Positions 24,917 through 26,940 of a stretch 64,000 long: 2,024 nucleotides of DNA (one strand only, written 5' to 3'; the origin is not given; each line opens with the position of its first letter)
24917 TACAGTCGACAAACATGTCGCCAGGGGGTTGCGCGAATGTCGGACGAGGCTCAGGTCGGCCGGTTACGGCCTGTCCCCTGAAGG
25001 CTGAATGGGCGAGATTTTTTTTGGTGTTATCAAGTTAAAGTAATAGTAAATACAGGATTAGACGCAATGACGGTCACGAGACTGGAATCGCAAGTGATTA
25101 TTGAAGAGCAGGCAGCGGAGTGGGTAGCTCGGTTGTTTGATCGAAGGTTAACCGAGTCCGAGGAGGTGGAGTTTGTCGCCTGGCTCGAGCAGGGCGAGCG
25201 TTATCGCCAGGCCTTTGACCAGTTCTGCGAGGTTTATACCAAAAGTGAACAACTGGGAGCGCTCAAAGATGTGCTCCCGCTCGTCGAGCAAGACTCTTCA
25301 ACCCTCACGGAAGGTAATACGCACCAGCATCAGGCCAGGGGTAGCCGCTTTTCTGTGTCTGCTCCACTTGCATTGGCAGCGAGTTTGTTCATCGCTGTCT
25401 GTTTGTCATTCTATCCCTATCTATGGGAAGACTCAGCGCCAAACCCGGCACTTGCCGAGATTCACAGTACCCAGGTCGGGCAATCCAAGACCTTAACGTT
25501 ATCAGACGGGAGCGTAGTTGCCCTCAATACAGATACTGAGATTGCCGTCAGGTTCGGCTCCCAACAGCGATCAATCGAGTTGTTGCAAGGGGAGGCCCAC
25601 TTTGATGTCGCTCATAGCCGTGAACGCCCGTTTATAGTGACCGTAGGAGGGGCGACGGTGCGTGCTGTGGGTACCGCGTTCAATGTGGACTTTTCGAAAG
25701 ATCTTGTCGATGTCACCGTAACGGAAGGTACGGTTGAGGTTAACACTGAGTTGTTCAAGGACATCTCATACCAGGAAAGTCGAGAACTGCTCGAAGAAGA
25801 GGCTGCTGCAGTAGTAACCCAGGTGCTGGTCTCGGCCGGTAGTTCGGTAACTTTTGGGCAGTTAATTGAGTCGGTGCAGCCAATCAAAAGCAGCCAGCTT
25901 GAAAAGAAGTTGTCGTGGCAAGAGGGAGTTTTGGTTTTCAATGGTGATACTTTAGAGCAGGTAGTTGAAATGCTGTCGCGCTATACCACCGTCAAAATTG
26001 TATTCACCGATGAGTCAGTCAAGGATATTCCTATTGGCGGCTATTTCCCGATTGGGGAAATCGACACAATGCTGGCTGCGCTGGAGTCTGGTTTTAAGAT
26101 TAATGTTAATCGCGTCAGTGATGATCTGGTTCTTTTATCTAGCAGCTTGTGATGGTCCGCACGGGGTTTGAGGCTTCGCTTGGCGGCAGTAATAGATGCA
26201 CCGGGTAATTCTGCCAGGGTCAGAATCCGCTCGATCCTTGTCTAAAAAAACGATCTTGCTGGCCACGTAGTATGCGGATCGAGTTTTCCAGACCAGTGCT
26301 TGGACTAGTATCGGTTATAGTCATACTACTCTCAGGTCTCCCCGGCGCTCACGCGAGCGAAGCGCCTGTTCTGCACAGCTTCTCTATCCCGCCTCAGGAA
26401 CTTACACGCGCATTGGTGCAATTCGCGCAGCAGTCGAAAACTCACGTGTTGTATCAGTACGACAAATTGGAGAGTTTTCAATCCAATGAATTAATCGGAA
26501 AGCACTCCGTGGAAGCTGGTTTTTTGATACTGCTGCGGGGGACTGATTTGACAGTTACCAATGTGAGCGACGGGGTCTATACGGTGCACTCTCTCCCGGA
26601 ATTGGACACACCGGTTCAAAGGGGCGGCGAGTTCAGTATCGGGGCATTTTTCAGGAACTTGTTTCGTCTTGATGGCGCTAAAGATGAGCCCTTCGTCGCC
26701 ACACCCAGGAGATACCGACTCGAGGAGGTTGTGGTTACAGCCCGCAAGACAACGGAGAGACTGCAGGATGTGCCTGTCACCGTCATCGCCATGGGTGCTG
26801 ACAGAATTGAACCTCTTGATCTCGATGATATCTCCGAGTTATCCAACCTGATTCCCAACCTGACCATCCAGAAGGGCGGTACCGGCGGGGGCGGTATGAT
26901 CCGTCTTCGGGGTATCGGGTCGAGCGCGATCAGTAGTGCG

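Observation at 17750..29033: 2,066-nt apparently perfect direct repeat makes a plain TonB-dependent transporter and a sigma-coupled TonB-dependent transducer identical from mid-plug to the penultimate codon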

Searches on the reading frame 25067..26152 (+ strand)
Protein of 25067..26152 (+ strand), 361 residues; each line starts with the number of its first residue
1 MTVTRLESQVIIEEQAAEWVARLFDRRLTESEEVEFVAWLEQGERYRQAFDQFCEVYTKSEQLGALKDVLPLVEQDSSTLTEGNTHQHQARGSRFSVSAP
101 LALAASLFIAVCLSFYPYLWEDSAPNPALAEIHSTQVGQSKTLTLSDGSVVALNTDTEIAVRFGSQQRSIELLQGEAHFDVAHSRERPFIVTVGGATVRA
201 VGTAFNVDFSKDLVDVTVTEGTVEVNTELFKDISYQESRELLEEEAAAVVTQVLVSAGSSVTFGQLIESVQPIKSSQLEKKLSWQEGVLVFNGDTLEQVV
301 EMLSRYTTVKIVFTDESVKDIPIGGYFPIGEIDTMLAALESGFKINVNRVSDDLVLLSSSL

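Call 5: search_protein_families(library=pfam, proteins=[window:25067-26152:+])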
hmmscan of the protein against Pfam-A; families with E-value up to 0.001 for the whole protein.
window:25067-26152:+ (361 aa): 3 families
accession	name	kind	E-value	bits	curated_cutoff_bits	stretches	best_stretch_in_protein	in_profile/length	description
PF04773.18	FecR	-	1.6e-22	80.2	24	1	133-224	3-97/97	FecR protein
PF16344.10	FecR_C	-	9.5e-08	32.4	24.4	1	289-353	2-66/70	FecR, C-terminal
PF16220.10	DUF4880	-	5.3e-06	26.6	25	1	14-55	1-42/43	Domain of unknown function (DUF4880)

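Call 20: search_protein_families(library=ncbifam, proteins=[window:25067-26152:+], max_evalue=0.00001)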
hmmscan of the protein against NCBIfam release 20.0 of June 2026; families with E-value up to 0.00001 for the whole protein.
window:25067-26152:+ (361 aa): 1 family
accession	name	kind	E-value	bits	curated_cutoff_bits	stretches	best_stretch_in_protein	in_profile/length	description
NF007296.1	PRK09774.1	equivalog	4.9e-33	114.6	385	1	14-351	10-304/313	ferric citrate uptake sigma factor regulator FecR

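Call 48: find_homologous_proteins(query=window:25067-26152:+, max_evalue=1e-10)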
Query window:25067-26152:+ (361 aa): 332 proteins with E <= 1e-10 among 8000 candidates; the best 120 are listed.
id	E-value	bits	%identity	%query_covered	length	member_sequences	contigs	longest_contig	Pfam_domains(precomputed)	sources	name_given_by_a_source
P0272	2.9e-227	771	100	100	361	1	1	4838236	PF16344.11,PF04773.19,PF16220.11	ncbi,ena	-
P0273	1.7e-62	230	38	97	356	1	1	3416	PF16344.11,PF04773.19,PF16220.11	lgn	-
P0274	1.6e-61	226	38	96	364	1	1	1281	PF16344.11,PF04773.19,PF16220.11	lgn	-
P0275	8.7e-59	218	37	96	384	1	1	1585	PF16344.11,PF04773.19,PF16220.11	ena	-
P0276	9.1e-58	214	37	96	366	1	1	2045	PF16344.11,PF04773.19,PF16220.11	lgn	-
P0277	9.6e-58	214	37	96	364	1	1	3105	PF16344.11,PF04773.19,PF16220.11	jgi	-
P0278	3.5e-57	212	35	99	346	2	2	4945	PF16344.11,PF04773.19,PF16220.11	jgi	jgi:transmembrane sensor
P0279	5.8e-56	208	36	99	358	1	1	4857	PF16344.11,PF04773.19,PF16220.11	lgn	-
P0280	7.9e-56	208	35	99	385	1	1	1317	PF16344.11,PF04773.19,PF16220.11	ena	-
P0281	1.6e-55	207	33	99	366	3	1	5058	PF16344.11,PF04773.19,PF16220.11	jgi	jgi:transmembrane sensor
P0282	5.4e-55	205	36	96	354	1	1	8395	PF04773.19,PF16220.11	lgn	-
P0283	1.0e-54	204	36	93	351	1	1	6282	PF04773.19,PF16220.11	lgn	-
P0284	1.2e-54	204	36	96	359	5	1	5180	PF04773.19,PF16220.11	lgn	-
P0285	2.4e-53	200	34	96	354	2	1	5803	PF04773.19,PF16220.11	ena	-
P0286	3.1e-53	199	35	99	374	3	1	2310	PF04773.19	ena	-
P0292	7.8e-52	195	35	99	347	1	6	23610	PF16344.11,PF04773.19,PF16220.11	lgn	-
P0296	6.3e-51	192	34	96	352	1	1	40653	PF04773.19,PF16220.11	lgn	-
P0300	5.0e-50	189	36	96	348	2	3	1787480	PF16344.11,PF04773.19,PF16220.11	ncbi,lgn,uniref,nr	ncbi:FecR family protein [Pseudoteredinibacter isoporae]|uniref:Transmembrane sensor n=1 Tax=Pseudot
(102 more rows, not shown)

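Call 49: find_encoding_contigs(protein=P0300, flank=10000, max_places=1)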
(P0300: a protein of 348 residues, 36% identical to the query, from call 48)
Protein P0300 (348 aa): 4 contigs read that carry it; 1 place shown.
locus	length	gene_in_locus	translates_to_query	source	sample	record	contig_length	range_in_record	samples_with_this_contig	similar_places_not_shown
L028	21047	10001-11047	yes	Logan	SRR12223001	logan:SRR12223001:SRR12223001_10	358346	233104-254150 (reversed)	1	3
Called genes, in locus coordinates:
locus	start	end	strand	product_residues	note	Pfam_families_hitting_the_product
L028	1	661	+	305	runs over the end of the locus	PF00126:HTH_1, PF03466:LysR_substrate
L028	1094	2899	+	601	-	PF01055:Glyco_hydro_31_2nd, PF02065:Melibiase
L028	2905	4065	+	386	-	PF16670:PI-PLC-C1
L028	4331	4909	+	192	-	PF04542:Sigma70_r2, PF07638:Sigma70_ECF (weak), PF08281:Sigma70_r4_2, PF04545:Sigma70_r4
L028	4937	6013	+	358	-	PF16220:DUF4880, PF04773:FecR, PF16344:FecR_C (faint)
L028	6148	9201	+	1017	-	PF07715:Plug, PF00593:TonB_dep_Rec_b-barrel, PF14905:OMP_b-brl_3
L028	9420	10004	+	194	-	PF07638:Sigma70_ECF, PF04542:Sigma70_r2, PF04545:Sigma70_r4, PF08281:Sigma70_r4_2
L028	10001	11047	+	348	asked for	PF16220:DUF4880, PF04773:FecR, PF16344:FecR_C (weak)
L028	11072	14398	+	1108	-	PF07715:Plug, PF00593:TonB_dep_Rec_b-barrel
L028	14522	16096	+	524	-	PF04820:Trp_halogenase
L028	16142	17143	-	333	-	PF16670:PI-PLC-C1 (weak)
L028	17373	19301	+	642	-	PF05787:PhoX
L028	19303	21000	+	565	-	PF27085:Aq_1262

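Call 50: find_encoding_contigs(protein=P0296, flank=10000, max_places=1)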
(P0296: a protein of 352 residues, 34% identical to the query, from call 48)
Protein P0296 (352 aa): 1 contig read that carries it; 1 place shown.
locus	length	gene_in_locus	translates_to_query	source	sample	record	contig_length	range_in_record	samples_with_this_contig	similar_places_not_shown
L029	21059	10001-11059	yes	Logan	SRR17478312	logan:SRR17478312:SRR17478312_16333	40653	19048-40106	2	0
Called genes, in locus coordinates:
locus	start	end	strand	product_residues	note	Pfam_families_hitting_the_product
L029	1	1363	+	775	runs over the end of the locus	PF00403:HMA, PF00122:E1-E2_ATPase, PF00702:Hydrolase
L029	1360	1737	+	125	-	PF13473:Cupredoxin_1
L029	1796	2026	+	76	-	PF11666:DUF2933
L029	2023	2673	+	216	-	PF04191:PEMT (weak)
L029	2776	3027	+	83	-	PF18926:DUF5676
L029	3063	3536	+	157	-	PF13474:SnoaL_3, PF14534:DUF4440, PF08332:CaMKII_AD (weak)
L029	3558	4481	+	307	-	PF01545:Cation_efflux, PF16916:ZT_dimer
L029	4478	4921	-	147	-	PF07885:Ion_trans_2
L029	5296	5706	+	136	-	-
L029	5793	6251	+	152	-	PF00376:MerR, PF13411:MerR_1, PF09278:MerR-DNA-bind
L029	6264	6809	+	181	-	PF07987:DUF1775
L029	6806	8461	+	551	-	PF04234:CopC, PF05425:CopD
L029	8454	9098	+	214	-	PF00891:Methyltransf_2, PF01209:Ubie_methyltran, PF13489:Methyltransf_23, PF05175:MTS, PF13847:Methyltransf_31, PF13649:Methyltransf_25, PF08241:Methyltransf_11, PF08242:Methyltransf_12, +4 more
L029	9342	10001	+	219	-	PF04542:Sigma70_r2, PF04545:Sigma70_r4 (weak), PF08281:Sigma70_r4_2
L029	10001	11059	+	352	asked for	PF16220:DUF4880, PF04773:FecR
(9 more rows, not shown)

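Call 51: find_encoding_contigs(protein=P0292, flank=10000, max_places=1)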
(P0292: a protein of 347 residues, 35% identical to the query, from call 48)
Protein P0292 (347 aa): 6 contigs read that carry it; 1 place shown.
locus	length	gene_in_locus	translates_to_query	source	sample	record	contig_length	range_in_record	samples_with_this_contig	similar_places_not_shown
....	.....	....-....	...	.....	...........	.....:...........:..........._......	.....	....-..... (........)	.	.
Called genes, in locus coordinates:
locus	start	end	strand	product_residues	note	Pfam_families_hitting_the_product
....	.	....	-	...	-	?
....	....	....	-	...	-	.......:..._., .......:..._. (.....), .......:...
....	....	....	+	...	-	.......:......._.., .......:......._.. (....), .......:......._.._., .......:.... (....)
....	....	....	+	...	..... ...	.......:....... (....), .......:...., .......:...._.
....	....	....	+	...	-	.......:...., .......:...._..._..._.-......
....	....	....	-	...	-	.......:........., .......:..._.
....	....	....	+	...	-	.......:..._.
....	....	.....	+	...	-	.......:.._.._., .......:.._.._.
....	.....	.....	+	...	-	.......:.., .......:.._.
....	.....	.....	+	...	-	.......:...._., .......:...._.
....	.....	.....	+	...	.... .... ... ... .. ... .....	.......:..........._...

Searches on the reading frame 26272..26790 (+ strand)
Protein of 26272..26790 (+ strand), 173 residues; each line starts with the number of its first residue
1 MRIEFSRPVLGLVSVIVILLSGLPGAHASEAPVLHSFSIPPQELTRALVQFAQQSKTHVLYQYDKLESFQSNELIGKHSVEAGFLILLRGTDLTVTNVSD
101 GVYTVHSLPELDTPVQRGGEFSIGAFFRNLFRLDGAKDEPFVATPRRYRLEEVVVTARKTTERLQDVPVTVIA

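Call 19: search_protein_families(library=pfam, proteins=[window:26272-26790:+], max_evalue=10)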
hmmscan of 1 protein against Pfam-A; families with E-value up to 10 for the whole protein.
window:26272-26790:+ (173 aa): 2 families
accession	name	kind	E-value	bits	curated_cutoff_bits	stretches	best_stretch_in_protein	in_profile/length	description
PF07660.19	STN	-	0.013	15.7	28.4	1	65-105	9-49/52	Secretin and TonB N terminus short domain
PF20329.3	DUF6624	-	0.22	11.4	27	1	38-94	27-82/173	Family of unknown function (DUF6624)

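Call 33: find_homologous_proteins(query=window:26272-26718:+, max_evalue=0.001)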
Query seq(149 aa): 36 candidates shared short words with the query, none scored E <= 0.001.

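Call 37: predict_structure(protein=window:26272-26790:+)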
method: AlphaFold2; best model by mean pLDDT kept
length: 173 residues; sequences in the alignment: 1
mean_pLDDT: 38.0   pTM: 0.35
mean pLDDT of the five models: 38.0, 35.4, 31.6, 30.1, 28.8
residues with pLDDT >= 90: 0; 70-90: 0; 50-70: 28; < 50: 145
segments of 3 or more residues with pLDDT < 50: 1-45, 47-50, 52-86, 97-132, 152-173
pLDDT, mean of each block of 10 residues (from residue 1): 29 42 33 40 47 39 27 25 42 51 42 28 38 51 55 35 26 21
secondary structure, 60 per line:
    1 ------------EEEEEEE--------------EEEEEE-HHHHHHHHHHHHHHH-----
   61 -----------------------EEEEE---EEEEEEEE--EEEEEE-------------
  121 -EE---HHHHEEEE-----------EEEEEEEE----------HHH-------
elements in order: E13-19 E34-39 H41-55 E84-88 E92-99 E102-107 H127-130 E131-134 E146-153

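Call 38: search_protein_representatives(protein=window:26272-26718:+)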
Query: 149 residues. Proteins with E-value up to 0.001 (for the whole library): 215; up to 1e-10: 0; up to 1e-30: 0. The best 150 are listed.
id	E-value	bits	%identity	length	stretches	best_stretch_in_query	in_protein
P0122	3.8e-10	56.1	41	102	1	15-106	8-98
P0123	6.1e-10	55.5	30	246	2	10-110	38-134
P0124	8.2e-09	51.8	32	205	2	32-109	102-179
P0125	3.1e-08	49.9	34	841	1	8-110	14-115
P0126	1.6e-07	47.6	31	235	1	16-111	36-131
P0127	1.9e-07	47.4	35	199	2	17-107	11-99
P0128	2.9e-07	46.8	29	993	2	11-104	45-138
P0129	4.0e-07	46.3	35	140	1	16-105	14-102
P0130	4.3e-07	46.2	37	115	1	14-105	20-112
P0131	4.4e-07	46.2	38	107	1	34-105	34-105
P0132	6.3e-07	45.7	32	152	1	16-125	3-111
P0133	9.3e-07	45.1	36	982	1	24-117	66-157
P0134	9.5e-07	45.1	38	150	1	8-120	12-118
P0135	1.1e-06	45.0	35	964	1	7-124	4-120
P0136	1.1e-06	44.9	36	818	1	13-110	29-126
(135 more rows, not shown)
